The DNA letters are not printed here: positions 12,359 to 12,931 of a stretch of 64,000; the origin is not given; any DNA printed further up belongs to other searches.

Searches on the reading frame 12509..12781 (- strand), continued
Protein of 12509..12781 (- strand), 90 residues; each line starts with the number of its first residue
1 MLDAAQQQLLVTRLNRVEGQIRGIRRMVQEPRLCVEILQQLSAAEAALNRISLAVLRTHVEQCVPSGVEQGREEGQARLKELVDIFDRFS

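Call 19: search_solved_structures(query=window:12509-12781:-, max_evalue=0.01, show_alignments=5)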
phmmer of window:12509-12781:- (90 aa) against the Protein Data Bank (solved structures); distinct sequences matched with E-value up to 0.01: 10.
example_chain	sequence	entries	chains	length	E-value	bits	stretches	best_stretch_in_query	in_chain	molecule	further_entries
4m1p_A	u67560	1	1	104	2e-17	66.5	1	9-89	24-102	Copper-sensitive operon repressor (CsoR)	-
5fmn_A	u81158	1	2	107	6.4e-16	61.7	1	7-86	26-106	INRS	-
4adz_A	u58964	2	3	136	3e-13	53.2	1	11-84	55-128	CSOR | COPPER SENSITIVE OPERON REPRESSOR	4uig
2hh7_A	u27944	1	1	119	1e-11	48.4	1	5-85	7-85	Hypothetical protein CsoR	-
6ahx_A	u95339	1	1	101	1.3e-10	44.8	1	8-75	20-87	Putative cytosolic protein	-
3aai_A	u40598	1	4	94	6.4e-09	39.5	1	11-74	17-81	Copper homeostasis operon regulatory protein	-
7mq1_A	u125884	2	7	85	9.2e-09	39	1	10-80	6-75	Copper-sensing transcriptional repressor csoR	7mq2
7mq3_A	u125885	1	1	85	2.4e-08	37.7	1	10-80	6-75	Copper-sensing transcriptional repressor csoR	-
5lbm_A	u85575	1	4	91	2.8e-06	31.1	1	7-75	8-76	Transcriptional repressor FrmR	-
5lcy_A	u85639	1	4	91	3.3e-06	30.9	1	8-81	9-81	Frmr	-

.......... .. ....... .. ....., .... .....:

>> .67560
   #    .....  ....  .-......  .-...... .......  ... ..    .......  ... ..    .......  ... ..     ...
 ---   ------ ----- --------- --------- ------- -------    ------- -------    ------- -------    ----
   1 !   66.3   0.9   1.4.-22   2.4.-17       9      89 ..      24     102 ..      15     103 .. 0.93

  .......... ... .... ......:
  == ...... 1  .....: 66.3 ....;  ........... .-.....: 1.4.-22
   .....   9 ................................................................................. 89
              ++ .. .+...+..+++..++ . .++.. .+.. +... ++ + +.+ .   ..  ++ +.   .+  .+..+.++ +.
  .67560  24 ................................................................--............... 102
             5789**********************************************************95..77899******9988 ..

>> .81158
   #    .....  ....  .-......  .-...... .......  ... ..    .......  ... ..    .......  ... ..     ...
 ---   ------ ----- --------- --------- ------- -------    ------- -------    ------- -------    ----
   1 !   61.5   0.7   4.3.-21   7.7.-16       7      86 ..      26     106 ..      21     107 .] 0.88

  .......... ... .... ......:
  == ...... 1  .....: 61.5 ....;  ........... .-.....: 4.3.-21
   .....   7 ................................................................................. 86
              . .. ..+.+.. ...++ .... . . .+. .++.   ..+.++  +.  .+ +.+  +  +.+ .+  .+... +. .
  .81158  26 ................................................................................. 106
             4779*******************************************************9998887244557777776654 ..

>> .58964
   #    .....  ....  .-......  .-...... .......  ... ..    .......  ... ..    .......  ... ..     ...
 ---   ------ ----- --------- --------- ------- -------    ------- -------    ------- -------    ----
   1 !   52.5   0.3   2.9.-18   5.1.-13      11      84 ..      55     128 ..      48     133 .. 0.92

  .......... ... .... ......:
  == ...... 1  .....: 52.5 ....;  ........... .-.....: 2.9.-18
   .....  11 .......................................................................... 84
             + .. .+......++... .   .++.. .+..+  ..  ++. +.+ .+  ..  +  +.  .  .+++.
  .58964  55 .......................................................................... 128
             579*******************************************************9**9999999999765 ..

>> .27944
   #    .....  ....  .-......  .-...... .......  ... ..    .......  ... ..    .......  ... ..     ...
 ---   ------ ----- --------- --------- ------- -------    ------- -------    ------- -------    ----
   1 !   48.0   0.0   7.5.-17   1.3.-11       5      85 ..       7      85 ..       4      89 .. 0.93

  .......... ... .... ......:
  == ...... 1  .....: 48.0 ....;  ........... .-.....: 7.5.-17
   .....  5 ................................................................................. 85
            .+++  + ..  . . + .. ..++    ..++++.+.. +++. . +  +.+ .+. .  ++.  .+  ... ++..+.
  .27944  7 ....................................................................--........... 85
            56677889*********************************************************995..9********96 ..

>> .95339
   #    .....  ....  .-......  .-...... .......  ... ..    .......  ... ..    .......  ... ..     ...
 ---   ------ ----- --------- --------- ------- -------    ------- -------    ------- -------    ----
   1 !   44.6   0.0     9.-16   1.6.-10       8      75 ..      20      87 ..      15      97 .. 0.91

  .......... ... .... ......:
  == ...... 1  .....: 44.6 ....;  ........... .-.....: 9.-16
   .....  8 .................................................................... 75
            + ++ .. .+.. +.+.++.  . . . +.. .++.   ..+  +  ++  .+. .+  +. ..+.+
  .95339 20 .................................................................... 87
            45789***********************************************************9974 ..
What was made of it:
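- The second-shell Tyr of Cu(I)-CsoRs is Leu here (call 19). The Tyr of the Cu(I) allosteric network is Leu here (call 19). The best structural-sequence match is a Cu(I) CsoR (4m1p, E = 2e-17; call 19).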

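Call 22: find_encoding_contigs(protein=P0002, flank=4000, max_places=10)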
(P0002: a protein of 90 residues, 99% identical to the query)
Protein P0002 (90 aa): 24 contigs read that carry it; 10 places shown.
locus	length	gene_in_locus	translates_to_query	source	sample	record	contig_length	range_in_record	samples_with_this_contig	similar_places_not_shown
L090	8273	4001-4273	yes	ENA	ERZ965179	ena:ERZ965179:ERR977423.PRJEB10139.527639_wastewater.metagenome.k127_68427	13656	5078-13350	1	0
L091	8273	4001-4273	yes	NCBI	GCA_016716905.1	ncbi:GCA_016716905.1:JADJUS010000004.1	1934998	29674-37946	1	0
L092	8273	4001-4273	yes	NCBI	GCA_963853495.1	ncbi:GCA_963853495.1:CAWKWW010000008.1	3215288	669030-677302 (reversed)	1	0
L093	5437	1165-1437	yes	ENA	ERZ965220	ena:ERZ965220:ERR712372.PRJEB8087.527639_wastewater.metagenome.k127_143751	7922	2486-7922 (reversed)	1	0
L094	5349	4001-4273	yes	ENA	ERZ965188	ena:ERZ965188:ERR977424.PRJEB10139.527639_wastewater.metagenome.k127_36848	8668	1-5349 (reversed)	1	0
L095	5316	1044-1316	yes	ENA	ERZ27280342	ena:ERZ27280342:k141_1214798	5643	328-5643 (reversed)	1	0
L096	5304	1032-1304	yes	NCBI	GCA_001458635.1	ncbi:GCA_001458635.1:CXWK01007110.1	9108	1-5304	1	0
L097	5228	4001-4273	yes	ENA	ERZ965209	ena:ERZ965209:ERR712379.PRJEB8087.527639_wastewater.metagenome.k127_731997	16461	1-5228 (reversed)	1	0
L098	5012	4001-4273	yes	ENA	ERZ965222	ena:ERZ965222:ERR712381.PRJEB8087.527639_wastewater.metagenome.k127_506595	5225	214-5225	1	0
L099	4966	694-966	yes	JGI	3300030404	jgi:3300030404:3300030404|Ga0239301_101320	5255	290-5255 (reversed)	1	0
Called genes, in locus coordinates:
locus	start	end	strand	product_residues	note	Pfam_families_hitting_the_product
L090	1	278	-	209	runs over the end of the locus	PF12146:Hydrolase_4, PF20408:Abhydrolase_11, PF12697:Abhydrolase_6 (faint), PF00561:Abhydrolase_1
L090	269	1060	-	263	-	PF00561:Abhydrolase_1, PF12697:Abhydrolase_6, PF12146:Hydrolase_4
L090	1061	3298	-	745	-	PF02737:3HCDH_N, PF00725:3HCDH, PF00378:ECH_1, PF16113:ECH_2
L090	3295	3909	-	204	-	PF00440:TetR_N, PF08359:TetR_C_4, PF21351:TetR_C_41 (faint), PF17932:TetR_C_24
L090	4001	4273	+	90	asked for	PF02583:Trns_repr_metal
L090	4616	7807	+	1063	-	PF13620:CarboxypepD_reg, PF25183:OMP_b-brl_4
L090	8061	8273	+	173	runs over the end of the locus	?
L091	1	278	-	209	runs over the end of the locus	PF12146:Hydrolase_4, PF20408:Abhydrolase_11, PF12697:Abhydrolase_6 (faint), PF00561:Abhydrolase_1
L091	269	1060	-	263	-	PF00561:Abhydrolase_1, PF12697:Abhydrolase_6, PF12146:Hydrolase_4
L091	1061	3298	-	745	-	PF02737:3HCDH_N, PF00725:3HCDH, PF00378:ECH_1, PF16113:ECH_2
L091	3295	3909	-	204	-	PF00440:TetR_N, PF08359:TetR_C_4, PF21351:TetR_C_41 (faint), PF17932:TetR_C_24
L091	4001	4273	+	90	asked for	PF02583:Trns_repr_metal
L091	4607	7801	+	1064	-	PF13620:CarboxypepD_reg, PF25183:OMP_b-brl_4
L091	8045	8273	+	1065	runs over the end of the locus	PF13620:CarboxypepD_reg, PF13715:CarbopepD_reg_2 (faint), PF25183:OMP_b-brl_4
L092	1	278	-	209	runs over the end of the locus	PF12146:Hydrolase_4, PF20408:Abhydrolase_11, PF12697:Abhydrolase_6 (faint), PF00561:Abhydrolase_1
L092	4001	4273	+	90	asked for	PF02583:Trns_repr_metal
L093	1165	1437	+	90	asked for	PF02583:Trns_repr_metal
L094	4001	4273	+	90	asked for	PF02583:Trns_repr_metal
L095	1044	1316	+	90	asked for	PF02583:Trns_repr_metal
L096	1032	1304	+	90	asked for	PF02583:Trns_repr_metal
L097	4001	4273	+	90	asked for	PF02583:Trns_repr_metal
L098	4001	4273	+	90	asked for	PF02583:Trns_repr_metal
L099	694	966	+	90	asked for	PF02583:Trns_repr_metal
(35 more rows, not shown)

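Call 23: find_encoding_contigs(protein=P0004, flank=4000, max_places=6)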
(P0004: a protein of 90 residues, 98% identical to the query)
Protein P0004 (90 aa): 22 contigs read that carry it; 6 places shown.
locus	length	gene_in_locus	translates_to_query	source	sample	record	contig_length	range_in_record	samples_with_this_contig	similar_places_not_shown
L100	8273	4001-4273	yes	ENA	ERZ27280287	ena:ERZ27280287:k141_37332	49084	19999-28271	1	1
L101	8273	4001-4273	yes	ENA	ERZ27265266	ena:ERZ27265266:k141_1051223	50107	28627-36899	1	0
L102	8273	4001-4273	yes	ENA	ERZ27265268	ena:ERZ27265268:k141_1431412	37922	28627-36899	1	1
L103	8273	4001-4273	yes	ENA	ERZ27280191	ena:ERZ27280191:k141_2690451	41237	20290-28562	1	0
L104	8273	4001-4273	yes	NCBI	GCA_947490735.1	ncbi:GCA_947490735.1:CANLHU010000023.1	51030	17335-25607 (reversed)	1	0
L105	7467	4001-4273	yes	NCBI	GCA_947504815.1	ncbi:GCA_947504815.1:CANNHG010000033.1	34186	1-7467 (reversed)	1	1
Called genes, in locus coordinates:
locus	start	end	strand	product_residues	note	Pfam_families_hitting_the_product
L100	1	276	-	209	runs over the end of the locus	PF12146:Hydrolase_4, PF20408:Abhydrolase_11, PF12697:Abhydrolase_6 (faint), PF00561:Abhydrolase_1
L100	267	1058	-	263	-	PF00561:Abhydrolase_1, PF12697:Abhydrolase_6, PF12146:Hydrolase_4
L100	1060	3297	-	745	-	PF02737:3HCDH_N, PF00725:3HCDH, PF00378:ECH_1, PF16113:ECH_2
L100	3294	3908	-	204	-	PF00440:TetR_N, PF08359:TetR_C_4, PF17932:TetR_C_24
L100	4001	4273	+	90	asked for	PF02583:Trns_repr_metal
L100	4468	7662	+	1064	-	PF13620:CarboxypepD_reg, PF25183:OMP_b-brl_4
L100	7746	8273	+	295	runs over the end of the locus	-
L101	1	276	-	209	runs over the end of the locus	PF12146:Hydrolase_4, PF20408:Abhydrolase_11, PF12697:Abhydrolase_6 (faint), PF00561:Abhydrolase_1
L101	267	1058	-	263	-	PF00561:Abhydrolase_1, PF12697:Abhydrolase_6, PF12146:Hydrolase_4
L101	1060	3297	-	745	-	PF02737:3HCDH_N, PF00725:3HCDH, PF00378:ECH_1, PF16113:ECH_2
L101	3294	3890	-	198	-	PF00440:TetR_N, PF08359:TetR_C_4, PF17932:TetR_C_24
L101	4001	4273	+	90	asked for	PF02583:Trns_repr_metal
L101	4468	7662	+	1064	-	PF13620:CarboxypepD_reg, PF25183:OMP_b-brl_4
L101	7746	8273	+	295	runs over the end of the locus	-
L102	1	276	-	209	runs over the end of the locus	PF12146:Hydrolase_4, PF20408:Abhydrolase_11, PF12697:Abhydrolase_6 (faint), PF00561:Abhydrolase_1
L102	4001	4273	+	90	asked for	PF02583:Trns_repr_metal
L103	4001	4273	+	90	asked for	PF02583:Trns_repr_metal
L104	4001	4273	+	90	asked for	PF02583:Trns_repr_metal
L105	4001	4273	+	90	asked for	PF02583:Trns_repr_metal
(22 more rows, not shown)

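Call 24: find_encoding_contigs(protein=P0005, flank=4000, max_places=6)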
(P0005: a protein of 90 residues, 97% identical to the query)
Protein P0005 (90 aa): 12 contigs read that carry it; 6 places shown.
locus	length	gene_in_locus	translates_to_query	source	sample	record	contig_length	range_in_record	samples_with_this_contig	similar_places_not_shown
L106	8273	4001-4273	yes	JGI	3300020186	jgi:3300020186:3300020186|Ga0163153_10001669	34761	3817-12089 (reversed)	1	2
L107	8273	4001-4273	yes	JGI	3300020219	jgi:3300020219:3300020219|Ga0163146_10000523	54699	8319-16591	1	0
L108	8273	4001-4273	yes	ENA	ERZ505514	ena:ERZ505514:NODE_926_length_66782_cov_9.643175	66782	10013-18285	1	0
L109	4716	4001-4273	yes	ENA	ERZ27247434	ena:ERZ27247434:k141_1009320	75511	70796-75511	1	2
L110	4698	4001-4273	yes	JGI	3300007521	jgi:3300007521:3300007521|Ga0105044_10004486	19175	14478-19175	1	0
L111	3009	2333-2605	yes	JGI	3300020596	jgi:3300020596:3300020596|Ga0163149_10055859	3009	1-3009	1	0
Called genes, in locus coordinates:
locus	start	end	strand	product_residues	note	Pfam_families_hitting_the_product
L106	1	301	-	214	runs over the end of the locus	PF12146:Hydrolase_4, PF20408:Abhydrolase_11, PF00561:Abhydrolase_1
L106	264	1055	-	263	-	PF00561:Abhydrolase_1, PF12697:Abhydrolase_6, PF12146:Hydrolase_4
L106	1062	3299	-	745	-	PF02737:3HCDH_N, PF00725:3HCDH, PF00378:ECH_1, PF16113:ECH_2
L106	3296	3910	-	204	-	PF00440:TetR_N, PF08359:TetR_C_4, PF17932:TetR_C_24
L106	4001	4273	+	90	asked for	PF02583:Trns_repr_metal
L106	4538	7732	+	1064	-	PF13620:CarboxypepD_reg, PF25183:OMP_b-brl_4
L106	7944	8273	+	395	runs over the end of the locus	PF13620:CarboxypepD_reg, PF13715:CarbopepD_reg_2 (weak), PF25183:OMP_b-brl_4 (weak)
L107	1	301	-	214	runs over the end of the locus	PF12146:Hydrolase_4, PF20408:Abhydrolase_11, PF00561:Abhydrolase_1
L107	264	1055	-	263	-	PF00561:Abhydrolase_1, PF12697:Abhydrolase_6, PF12146:Hydrolase_4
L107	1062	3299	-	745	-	PF02737:3HCDH_N, PF00725:3HCDH, PF00378:ECH_1, PF16113:ECH_2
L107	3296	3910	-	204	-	PF00440:TetR_N, PF08359:TetR_C_4, PF17932:TetR_C_24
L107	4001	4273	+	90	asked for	PF02583:Trns_repr_metal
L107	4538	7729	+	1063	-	PF13620:CarboxypepD_reg, PF25183:OMP_b-brl_4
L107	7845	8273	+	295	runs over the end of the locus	-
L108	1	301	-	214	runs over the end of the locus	PF12146:Hydrolase_4, PF20408:Abhydrolase_11, PF00561:Abhydrolase_1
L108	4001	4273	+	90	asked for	PF02583:Trns_repr_metal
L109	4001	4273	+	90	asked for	PF02583:Trns_repr_metal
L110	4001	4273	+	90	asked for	PF02583:Trns_repr_metal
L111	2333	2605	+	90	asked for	PF02583:Trns_repr_metal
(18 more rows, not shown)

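Call 29: search_protein_families(library=ncbifam, proteins=[window:12509-12781:-], max_evalue=0.01)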
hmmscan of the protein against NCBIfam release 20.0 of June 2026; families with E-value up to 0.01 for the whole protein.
window:12509-12781:- (90 aa): 3 families
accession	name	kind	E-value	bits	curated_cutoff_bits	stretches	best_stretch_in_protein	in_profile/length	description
NF052430.1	repress_RicR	exception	5.2e-20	71.9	175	1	6-82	7-83/93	copper-sensing transcriptional repressor RicR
NF011613.0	PRK15039.1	equivalog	2.5e-09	37.7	138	1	7-76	8-78/90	Ni(II)/Co(II)-binding transcriptional repressor RcnR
NF008464.0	PRK11352.1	equivalog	3.3e-08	33.8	133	1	8-75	9-76/91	formaldehyde-responsive transcriptional repressor FrmR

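Call 31: find_related_loci(query=window:12509-12781:-, collection=metagenome_contigs, flank=3000)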
Query window:12509-12781:- (90 aa) in metagenome_contigs; peptide patterns used: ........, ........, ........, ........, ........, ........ (x = any residue, [..] = any of these).
599 stretches matched a pattern (row limit reached: there are more); 160 encode a relative of the query (tblastn E <= 1e-3); the best 80 are kept; 80 distinct loci.
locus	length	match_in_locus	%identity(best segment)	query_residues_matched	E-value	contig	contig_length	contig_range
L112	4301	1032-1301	99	1-90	5e-55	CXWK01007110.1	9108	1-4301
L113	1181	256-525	84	1-90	2e-50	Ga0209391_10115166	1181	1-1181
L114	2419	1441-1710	84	1-90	2e-48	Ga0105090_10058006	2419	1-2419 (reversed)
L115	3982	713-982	79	1-90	5e-45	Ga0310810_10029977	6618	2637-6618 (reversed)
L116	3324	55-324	79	1-90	2e-44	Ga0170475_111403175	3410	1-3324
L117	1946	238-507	79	1-90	2e-44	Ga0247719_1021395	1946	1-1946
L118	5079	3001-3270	79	1-90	4e-44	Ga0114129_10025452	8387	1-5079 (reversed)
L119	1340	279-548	79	1-90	1e-45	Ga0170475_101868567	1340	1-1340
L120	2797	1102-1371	77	1-90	5e-44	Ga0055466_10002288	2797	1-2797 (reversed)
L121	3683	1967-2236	79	1-90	6e-44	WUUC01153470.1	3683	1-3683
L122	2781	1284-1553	79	1-90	1e-43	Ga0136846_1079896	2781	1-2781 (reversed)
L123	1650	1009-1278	80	1-90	2e-44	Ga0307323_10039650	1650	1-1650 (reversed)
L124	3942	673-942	80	1-90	8e-44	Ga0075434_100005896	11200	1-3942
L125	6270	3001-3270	79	1-90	7e-44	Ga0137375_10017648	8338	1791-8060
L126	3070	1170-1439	81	1-90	1e-43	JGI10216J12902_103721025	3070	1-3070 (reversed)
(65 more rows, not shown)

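Call 37: find_encoding_contigs(protein=P0008, flank=3000, max_places=4)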
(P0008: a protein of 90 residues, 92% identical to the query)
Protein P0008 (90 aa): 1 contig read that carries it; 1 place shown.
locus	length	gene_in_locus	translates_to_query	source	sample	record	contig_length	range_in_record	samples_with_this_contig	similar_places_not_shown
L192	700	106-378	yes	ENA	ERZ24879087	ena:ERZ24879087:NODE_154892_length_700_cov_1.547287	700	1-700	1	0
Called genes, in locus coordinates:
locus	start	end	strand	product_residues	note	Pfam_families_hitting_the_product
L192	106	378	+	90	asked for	PF02583:Trns_repr_metal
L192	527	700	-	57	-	?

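Call 38: find_encoding_contigs(protein=P0010, flank=5000, max_places=4)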
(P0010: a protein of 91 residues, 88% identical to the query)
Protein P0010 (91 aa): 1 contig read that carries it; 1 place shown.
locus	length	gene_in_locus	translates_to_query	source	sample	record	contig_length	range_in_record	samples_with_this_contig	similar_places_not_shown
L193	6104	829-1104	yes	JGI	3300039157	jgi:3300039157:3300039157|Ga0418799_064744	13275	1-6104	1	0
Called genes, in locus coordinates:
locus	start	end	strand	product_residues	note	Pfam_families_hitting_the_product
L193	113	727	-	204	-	PF00440:TetR_N, PF08359:TetR_C_4, PF17932:TetR_C_24, PF21351:TetR_C_41 (weak)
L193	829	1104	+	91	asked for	PF02583:Trns_repr_metal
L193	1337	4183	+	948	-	PF13620:CarboxypepD_reg, PF07715:Plug (weak), PF25183:OMP_b-brl_4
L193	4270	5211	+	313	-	PF13620:CarboxypepD_reg, PF13715:CarbopepD_reg_2 (faint), PF13414:TPR_11 (faint), PF13429:TPR_15, PF13432:TPR_16 (weak), PF14559:TPR_19, PF13371:TPR_9, PF13432:TPR_16 (weak), +10 more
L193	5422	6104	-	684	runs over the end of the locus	PF13428:TPR_14 (faint), PF00515:TPR_1 (faint), PF07719:TPR_2 (faint), PF13174:TPR_6 (faint), PF13414:TPR_11 (faint), PF14559:TPR_19 (faint), PF13431:TPR_17 (faint), PF13432:TPR_16 (weak)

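Call 39: find_encoding_contigs(protein=P0007, flank=3000, max_places=4)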
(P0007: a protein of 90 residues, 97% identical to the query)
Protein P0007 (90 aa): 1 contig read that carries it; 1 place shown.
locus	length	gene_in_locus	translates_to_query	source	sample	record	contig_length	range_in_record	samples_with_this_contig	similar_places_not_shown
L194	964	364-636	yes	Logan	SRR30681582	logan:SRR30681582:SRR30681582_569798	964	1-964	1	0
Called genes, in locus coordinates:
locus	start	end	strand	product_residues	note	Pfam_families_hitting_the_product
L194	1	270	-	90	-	?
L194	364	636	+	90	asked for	PF02583:Trns_repr_metal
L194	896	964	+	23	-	?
